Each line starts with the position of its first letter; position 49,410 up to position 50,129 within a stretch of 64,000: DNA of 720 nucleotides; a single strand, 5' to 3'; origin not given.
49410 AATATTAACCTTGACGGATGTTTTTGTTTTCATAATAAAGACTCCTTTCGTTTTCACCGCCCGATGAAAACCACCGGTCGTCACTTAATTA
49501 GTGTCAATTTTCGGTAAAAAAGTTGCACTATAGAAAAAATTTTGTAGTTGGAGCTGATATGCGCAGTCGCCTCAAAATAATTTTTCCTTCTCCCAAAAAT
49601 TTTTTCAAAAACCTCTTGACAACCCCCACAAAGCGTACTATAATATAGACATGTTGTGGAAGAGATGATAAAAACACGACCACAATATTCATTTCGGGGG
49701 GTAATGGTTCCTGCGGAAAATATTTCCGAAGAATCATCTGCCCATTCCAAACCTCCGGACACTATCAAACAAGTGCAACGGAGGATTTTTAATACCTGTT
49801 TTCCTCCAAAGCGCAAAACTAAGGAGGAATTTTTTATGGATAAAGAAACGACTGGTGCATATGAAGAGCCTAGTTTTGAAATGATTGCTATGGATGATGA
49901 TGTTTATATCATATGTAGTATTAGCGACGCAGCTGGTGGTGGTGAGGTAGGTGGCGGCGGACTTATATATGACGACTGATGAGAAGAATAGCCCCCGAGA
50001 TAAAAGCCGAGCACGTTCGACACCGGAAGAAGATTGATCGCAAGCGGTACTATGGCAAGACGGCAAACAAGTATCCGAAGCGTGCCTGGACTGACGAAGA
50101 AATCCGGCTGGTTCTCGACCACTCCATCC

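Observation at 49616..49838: Leader copy 2: same promoter and leader architecture with a compensatory stem change, driving a different cargo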

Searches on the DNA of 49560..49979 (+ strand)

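Call 5: search_rna_families(source=window, start=49560, end=49860, threshold=evalue, max_evalue=10, show_alignments=3)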
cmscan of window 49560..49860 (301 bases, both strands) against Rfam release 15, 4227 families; matches with E-value up to 10: 6.
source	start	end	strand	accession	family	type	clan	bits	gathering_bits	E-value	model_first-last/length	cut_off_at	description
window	49765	49791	+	RF03388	mir-9418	Gene; miRNA;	-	16.1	82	3.2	1-61/61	no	mir-9418 microRNA precursor family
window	49636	49738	+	RF02486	GlsR23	Gene; snRNA; snoRNA; HACA-box;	-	14.4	100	1.4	1-151/151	no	Small nucleolar RNA GlsR23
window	49696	49745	+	RF03339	mir-3047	Gene; miRNA;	-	14.3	53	5.3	1-61/61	no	mir-3047 microRNA precursor family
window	49674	49754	+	RF02480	GlsR14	Gene; snRNA; snoRNA; CD-box;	-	13.7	90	0.68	1-68/68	no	Small nucleolar RNA GlsR14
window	49579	49623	-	RF03027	RT-6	Gene; sRNA;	-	10.7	46.7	9.8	34-70/75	no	RT-6 RNA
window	49765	49811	-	RF01880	Xist_exon1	Gene; lncRNA;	-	8.2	50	9.9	44-85/85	no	X-chromosome inactivation gene exon 1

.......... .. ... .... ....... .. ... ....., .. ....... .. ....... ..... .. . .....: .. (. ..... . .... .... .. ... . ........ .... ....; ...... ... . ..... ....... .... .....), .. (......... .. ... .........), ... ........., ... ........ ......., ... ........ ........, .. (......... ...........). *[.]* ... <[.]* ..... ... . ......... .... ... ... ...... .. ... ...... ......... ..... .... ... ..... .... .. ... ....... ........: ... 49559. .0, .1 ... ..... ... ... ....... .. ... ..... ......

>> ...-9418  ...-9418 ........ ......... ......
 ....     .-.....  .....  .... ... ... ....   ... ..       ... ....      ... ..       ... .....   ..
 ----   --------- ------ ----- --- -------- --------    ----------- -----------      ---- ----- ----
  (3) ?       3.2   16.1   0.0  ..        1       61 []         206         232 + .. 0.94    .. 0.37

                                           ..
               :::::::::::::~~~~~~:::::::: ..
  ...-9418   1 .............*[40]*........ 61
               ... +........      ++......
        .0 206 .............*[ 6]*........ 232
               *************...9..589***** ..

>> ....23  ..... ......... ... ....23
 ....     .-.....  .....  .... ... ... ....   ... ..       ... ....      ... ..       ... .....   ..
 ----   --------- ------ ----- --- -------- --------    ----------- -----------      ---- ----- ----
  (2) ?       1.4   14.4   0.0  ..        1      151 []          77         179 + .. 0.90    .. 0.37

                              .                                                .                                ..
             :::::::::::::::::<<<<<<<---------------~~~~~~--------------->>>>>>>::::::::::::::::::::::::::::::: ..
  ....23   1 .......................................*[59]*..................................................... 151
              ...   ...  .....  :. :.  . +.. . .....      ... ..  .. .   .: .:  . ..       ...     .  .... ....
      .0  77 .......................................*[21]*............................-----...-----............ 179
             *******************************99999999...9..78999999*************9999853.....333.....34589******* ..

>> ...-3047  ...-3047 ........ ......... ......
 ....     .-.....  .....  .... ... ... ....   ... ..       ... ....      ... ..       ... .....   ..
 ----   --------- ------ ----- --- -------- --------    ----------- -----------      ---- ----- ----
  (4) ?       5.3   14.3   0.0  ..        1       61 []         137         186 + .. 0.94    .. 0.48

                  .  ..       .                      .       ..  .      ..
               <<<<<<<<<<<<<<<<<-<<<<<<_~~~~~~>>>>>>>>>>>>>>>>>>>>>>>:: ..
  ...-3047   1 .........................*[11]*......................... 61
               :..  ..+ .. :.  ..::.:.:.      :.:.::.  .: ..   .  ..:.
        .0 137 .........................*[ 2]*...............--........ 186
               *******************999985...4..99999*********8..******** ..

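Call 58: build_rna_model(alignment_id=A4, structure=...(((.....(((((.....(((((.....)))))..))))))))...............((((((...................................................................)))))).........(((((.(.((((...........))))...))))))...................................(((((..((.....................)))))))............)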
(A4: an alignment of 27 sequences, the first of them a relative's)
Model R1 built from alignment A4 (27 sequences, 269 columns); structure: as given.
model positions 201; base pairs 36; branch points 3; effective number of sequences 3.15; information 0.59 bits per position. Calibrated on 0.2 Mb of random sequence (short: E-values are rough).
structure used (alignment columns):
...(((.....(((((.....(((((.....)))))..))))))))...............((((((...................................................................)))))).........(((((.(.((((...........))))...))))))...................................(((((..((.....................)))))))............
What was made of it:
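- The effective number of sequences is low (call 58).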

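Call 59: search_with_rna_model(model_id=R1, sources=[window, L001, L002, L004, L005, L006, L007, L008, L009, L010, L011, L012, L013, L014, L015, L016, L017, L018, L019, L020, L021, L022, L023, L024, L025, L026, L027, L028, L029, L030, L031, L032, L033, L034, L035, L036, L037, L038, L039, L040, L041, L042, L043, L044, L045, L046, L047, L048, L049, L050, L051, L052, L053, L054, L055, L056, L057, L058, L059, L060, L061, L062, L063, L064, L065, L066, L067, L068, L069, L070, L071, L072, L073, L074, L075, L076, L077, L078, L079], max_evalue=1, make_alignment=true)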
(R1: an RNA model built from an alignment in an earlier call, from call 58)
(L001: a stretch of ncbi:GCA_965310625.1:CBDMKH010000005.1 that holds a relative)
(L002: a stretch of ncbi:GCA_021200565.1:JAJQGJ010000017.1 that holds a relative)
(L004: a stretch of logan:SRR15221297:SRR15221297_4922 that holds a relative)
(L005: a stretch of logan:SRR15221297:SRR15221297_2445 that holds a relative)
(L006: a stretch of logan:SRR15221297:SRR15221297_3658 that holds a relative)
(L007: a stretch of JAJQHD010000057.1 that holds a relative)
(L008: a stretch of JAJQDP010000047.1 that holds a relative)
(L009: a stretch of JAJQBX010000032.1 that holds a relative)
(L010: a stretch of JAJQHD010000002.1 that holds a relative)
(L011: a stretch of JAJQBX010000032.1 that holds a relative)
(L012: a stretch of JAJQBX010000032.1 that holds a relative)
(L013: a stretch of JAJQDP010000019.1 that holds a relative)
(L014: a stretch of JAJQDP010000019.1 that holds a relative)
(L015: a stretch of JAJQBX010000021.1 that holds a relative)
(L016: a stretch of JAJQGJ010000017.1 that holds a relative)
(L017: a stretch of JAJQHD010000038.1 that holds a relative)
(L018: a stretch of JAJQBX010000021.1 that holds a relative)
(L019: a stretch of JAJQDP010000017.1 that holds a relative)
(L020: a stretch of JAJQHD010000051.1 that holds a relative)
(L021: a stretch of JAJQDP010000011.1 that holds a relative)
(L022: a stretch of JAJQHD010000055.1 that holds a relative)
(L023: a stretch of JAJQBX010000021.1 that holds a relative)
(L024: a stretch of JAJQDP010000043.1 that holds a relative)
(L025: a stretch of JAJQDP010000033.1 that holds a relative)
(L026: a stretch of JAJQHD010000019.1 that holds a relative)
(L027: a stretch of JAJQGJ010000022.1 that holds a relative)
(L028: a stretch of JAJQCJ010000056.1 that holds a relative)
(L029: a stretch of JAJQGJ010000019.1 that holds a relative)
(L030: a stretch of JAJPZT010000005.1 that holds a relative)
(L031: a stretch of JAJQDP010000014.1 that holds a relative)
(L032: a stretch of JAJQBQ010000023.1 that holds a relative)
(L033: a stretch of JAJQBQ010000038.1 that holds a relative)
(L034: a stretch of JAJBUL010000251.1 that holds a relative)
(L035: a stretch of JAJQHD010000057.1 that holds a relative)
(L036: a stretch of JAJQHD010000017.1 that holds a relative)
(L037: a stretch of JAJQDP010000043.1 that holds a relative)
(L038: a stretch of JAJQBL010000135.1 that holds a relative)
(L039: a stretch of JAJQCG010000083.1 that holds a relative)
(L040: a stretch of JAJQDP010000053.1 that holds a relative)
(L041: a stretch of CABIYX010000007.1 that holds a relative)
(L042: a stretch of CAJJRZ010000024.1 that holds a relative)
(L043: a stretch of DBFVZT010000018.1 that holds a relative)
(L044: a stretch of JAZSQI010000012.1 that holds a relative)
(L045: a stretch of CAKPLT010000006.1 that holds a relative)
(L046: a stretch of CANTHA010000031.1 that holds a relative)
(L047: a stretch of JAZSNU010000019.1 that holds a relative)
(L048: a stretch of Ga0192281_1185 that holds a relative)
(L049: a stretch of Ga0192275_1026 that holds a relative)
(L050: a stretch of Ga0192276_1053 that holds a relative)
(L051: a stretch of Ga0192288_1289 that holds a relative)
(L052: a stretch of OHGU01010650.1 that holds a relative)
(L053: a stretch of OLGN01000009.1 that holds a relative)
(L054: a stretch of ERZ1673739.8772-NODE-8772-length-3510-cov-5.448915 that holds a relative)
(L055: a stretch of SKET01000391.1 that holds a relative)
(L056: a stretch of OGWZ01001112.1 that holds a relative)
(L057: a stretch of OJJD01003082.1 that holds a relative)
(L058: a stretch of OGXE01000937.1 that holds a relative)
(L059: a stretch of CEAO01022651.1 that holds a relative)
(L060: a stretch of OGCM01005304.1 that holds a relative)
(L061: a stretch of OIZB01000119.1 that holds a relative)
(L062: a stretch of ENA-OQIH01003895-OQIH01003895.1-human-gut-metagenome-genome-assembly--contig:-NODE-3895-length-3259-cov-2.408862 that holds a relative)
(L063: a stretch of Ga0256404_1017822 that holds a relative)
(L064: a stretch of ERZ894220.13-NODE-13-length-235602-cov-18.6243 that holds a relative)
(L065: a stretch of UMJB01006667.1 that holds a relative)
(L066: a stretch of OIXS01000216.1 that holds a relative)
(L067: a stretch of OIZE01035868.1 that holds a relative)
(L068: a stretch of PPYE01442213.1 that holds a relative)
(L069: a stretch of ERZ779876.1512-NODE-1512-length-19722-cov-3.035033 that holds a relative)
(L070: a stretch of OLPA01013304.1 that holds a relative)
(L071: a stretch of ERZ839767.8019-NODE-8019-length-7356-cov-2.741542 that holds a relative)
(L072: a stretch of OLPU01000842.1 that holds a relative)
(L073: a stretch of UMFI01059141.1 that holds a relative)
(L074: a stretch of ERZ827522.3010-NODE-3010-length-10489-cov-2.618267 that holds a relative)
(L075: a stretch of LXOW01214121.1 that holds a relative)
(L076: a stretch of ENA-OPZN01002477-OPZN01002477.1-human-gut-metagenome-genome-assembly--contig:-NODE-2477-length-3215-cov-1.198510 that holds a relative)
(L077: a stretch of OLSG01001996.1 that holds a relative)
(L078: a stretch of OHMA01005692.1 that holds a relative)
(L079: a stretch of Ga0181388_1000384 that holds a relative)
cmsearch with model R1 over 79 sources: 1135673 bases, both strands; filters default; matches with E-value up to 1: 35.
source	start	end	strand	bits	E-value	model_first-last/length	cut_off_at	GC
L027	4818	5018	+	201.8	5.5e-48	1-201/201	no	0.45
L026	13323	13526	+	194.3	4.2e-46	1-201/201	no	0.45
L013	7114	7314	+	193.9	5.5e-46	1-201/201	no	0.43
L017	5932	6138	+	190.5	3.9e-45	1-201/201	no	0.44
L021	7060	7283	+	187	3e-44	1-201/201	no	0.41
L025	5797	6003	+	186.4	4.2e-44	1-201/201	no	0.42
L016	2964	3166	+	184.9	9.9e-44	1-201/201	no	0.44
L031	6688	6886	+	184.7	1.1e-43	1-201/201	no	0.44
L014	6876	7101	+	182.8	3.3e-43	1-201/201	no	0.42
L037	3160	3363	+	181.3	8e-43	1-201/201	no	0.46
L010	204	417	+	179.5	2.2e-42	1-201/201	no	0.4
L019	2031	2256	+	175.6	2.1e-41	1-201/201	no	0.42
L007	8961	9154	+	171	3.1e-40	1-201/201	no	0.42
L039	2795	2992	+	170.7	3.8e-40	1-201/201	no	0.43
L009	6979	7180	+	169.7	6.7e-40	1-201/201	no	0.42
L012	5613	5792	+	168.3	1.5e-39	1-201/201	no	0.44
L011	6601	6824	+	168.1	1.7e-39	1-201/201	no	0.4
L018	7311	7534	+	167.9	1.9e-39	1-201/201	no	0.4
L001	1951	2142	+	166.9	3.4e-39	1-201/201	no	0.42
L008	8954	9152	+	162.7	3.9e-38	1-201/201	no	0.44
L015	7848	8086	+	162.1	5.6e-38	1-201/201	no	0.42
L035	144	356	+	160.1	1.7e-37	1-201/201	no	0.39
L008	1784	1946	+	111.8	2.5e-25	1-201/201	no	0.42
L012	787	952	+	99.4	3.1e-22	1-201/201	no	0.43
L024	1640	1870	+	96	2.2e-21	1-201/201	no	0.45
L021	14081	14239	+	32.2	2.5e-05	1-201/201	no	0.43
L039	2728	2912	-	18.8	0.057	1-201/201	no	0.4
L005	1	19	+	18.6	0.065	183-201/201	5'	0.32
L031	6599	6732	-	16.9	0.17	1-201/201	no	0.38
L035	321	361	-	16.6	0.2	149-189/201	no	0.29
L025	5733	5839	-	16.6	0.21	1-201/201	no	0.37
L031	6553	6617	+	14.5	0.7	1-201/201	no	0.31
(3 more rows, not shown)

Alignment A5: 35 matches aligned to the model, 414 columns, each read 5' to 3' on its own strand. Consensus structure (alignment columns), stored with it:
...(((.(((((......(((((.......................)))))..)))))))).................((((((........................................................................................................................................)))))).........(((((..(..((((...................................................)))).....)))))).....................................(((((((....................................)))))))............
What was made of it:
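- Assemblies break inside the repeat (call 59, L005).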

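Call 63: search_with_rna_model(model_id=R1, sources=[window, L001, L007, L008, L009, L010, L011, L012, L013, L014, L015, L016, L017, L018, L019, L021, L024, L025, L026, L027, L031, L035, L037, L039], max_evalue=0.0001, make_alignment=true)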
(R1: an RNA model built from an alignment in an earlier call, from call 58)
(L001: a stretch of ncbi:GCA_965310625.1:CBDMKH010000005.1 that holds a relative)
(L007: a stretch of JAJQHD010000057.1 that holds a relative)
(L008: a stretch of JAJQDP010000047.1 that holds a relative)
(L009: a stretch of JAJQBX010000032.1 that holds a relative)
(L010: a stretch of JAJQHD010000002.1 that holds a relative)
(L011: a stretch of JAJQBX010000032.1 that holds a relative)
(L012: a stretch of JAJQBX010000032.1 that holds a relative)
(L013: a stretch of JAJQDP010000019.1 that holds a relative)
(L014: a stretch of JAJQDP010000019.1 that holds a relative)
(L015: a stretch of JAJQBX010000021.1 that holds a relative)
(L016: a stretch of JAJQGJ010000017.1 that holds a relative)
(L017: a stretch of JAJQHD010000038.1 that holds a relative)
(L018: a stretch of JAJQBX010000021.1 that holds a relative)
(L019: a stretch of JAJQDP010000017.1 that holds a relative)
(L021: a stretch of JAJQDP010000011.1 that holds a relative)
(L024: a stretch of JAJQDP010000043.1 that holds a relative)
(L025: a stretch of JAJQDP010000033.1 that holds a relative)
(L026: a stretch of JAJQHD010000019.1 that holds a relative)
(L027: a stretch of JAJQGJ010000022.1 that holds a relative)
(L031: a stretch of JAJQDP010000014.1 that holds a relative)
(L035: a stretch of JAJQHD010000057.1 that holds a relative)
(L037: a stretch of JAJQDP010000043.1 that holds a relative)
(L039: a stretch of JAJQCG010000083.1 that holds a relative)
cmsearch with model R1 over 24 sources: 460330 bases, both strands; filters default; matches with E-value up to 0.0001: 28.
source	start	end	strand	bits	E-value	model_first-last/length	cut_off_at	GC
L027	4818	5018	+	201.8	2.2e-48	1-201/201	no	0.45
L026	13323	13526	+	194.3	1.7e-46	1-201/201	no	0.45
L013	7114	7314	+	193.9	2.2e-46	1-201/201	no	0.43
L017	5932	6138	+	190.5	1.6e-45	1-201/201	no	0.44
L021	7060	7283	+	187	1.2e-44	1-201/201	no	0.41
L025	5797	6003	+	186.4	1.7e-44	1-201/201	no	0.42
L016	2964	3166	+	184.9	4e-44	1-201/201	no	0.44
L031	6688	6886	+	184.7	4.5e-44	1-201/201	no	0.44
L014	6876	7101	+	182.8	1.4e-43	1-201/201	no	0.42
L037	3160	3363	+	181.3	3.2e-43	1-201/201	no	0.46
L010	204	417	+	179.5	9e-43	1-201/201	no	0.4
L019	2031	2256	+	175.6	8.7e-42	1-201/201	no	0.42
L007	8961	9154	+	171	1.3e-40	1-201/201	no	0.42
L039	2795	2992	+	170.7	1.5e-40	1-201/201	no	0.43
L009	6979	7180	+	169.7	2.7e-40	1-201/201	no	0.42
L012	5613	5792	+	168.3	6.2e-40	1-201/201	no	0.44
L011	6601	6824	+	168.1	6.7e-40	1-201/201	no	0.4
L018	7311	7534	+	167.9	7.8e-40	1-201/201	no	0.4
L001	1951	2142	+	166.9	1.4e-39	1-201/201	no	0.42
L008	8954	9152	+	162.7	1.6e-38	1-201/201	no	0.44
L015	7848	8086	+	162.1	2.3e-38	1-201/201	no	0.42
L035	144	356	+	160.1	6.9e-38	1-201/201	no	0.39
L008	1784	1946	+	111.8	1e-25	1-201/201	no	0.42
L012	787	952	+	99.4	1.3e-22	1-201/201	no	0.43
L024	1640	1870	+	96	8.9e-22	1-201/201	no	0.45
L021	14081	14239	+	32.2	1e-05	1-201/201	no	0.43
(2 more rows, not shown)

Alignment A6: 28 matches aligned to the model, 295 columns, each read 5' to 3' on its own strand. Consensus structure (alignment columns), stored with it:
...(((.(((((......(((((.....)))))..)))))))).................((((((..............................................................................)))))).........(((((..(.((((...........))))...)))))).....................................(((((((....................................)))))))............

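Call 74: search_rna_families(source=L026, start=13280, end=13540, threshold=evalue, max_evalue=10)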
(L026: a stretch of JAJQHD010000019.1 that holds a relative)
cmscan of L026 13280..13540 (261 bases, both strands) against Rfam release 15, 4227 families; matches with E-value up to 10: 3.
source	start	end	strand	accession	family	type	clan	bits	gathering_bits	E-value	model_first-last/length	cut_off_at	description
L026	13397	13523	+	RF00515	PyrR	Cis-reg;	-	16.2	54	6.4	1-115/115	no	PyrR binding site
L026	13365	13436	-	RF03622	mir-731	Gene; miRNA;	-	14.9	70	5.1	1-90/90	no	mir-731 microRNA precursor family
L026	13364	13390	-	RF01785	blv_FSE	Cis-reg; frameshift_element;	-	12.8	34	8.8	1-27/27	no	ribosomal frameshift site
